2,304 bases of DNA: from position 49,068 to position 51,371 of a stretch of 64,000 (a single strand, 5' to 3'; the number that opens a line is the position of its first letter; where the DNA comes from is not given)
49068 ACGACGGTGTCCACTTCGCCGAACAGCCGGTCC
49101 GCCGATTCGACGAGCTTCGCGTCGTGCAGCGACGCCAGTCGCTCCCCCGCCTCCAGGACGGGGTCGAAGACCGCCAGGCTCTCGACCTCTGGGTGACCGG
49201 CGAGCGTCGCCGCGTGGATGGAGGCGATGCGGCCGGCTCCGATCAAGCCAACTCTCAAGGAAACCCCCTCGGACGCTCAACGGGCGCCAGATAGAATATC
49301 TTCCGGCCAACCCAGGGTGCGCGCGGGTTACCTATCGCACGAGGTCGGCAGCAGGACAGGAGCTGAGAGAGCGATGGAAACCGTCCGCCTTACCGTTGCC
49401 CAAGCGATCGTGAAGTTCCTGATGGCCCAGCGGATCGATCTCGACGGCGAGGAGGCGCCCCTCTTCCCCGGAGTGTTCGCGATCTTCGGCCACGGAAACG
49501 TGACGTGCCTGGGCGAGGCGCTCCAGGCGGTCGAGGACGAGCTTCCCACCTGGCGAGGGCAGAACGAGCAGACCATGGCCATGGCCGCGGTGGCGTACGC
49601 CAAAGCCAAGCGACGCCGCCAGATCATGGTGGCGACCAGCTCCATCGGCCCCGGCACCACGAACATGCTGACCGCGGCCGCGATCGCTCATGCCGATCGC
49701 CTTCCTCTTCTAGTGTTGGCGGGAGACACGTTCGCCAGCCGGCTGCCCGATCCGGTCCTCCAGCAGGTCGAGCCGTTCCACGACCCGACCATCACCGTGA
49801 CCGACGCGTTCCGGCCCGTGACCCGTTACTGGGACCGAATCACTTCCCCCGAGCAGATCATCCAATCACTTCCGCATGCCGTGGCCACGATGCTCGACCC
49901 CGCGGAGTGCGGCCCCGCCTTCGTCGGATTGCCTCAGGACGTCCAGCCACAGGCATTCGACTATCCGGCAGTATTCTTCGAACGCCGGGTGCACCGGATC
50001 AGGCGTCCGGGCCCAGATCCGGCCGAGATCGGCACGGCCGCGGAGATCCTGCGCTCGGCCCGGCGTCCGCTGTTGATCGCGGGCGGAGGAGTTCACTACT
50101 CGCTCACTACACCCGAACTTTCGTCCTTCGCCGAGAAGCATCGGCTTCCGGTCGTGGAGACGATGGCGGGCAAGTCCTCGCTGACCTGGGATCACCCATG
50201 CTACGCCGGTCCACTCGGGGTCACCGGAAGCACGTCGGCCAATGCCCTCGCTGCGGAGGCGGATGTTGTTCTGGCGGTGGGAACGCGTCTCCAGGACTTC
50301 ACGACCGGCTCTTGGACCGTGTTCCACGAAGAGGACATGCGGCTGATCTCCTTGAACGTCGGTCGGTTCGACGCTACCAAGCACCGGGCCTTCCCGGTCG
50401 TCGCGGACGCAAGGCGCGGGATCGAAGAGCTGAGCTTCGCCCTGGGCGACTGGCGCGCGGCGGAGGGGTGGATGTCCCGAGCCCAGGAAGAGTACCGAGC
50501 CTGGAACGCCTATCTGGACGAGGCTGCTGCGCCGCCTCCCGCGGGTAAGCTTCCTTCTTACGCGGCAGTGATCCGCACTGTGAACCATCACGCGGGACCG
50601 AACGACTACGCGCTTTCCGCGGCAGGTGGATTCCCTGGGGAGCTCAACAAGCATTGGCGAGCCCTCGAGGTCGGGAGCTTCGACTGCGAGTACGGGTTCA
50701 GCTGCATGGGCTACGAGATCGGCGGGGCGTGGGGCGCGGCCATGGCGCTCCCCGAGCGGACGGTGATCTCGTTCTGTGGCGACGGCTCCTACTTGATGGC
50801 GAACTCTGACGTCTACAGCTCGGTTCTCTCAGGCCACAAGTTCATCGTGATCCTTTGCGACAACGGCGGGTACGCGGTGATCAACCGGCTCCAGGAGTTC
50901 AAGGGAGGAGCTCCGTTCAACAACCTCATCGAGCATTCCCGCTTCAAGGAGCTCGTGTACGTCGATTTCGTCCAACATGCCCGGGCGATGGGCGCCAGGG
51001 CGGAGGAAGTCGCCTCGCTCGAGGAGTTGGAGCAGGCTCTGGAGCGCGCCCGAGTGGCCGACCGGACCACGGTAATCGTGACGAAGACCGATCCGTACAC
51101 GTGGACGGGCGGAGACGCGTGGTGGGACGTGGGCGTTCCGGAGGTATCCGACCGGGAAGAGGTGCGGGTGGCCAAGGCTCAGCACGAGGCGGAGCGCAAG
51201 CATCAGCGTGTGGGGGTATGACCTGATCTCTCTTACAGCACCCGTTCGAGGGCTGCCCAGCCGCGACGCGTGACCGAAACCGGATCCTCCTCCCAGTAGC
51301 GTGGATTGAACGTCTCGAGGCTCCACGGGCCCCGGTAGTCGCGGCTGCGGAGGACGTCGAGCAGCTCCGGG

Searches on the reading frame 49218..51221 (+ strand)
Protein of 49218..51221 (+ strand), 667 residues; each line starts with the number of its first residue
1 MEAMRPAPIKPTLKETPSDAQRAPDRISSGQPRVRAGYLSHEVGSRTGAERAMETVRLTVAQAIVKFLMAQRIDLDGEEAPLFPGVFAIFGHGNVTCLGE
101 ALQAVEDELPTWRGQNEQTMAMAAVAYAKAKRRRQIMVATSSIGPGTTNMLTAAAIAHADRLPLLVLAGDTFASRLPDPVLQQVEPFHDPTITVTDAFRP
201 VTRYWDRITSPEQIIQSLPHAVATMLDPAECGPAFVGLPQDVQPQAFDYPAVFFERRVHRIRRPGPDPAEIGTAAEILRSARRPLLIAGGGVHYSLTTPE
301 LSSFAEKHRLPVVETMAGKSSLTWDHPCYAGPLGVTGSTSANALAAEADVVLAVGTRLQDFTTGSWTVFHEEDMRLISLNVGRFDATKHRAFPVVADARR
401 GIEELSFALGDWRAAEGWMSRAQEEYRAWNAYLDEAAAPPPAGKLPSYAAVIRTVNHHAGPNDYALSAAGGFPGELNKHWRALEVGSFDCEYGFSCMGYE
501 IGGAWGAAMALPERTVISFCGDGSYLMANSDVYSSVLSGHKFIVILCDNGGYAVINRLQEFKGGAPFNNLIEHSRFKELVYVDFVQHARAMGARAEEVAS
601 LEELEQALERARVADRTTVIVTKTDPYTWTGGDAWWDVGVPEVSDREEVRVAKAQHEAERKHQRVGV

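Call 44: search_protein_families(library=pfam, proteins=[window:49218-51221:+])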
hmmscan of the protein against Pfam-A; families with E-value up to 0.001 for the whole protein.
window:49218-51221:+ (667 aa): 3 families
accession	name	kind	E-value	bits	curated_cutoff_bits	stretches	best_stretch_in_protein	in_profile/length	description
PF00205.28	TPP_enzyme_M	-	1.5e-36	125.6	30.4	1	273-405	3-137/137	Thiamine pyrophosphate enzyme, central domain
PF02775.26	TPP_enzyme_C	-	2.4e-27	96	21.9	1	470-620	3-149/151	Thiamine pyrophosphate enzyme, C-terminal TPP binding domain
PF02776.23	TPP_enzyme_N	-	6.1e-13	49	26.8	1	87-182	20-111/119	Thiamine pyrophosphate enzyme, N-terminal TPP binding domain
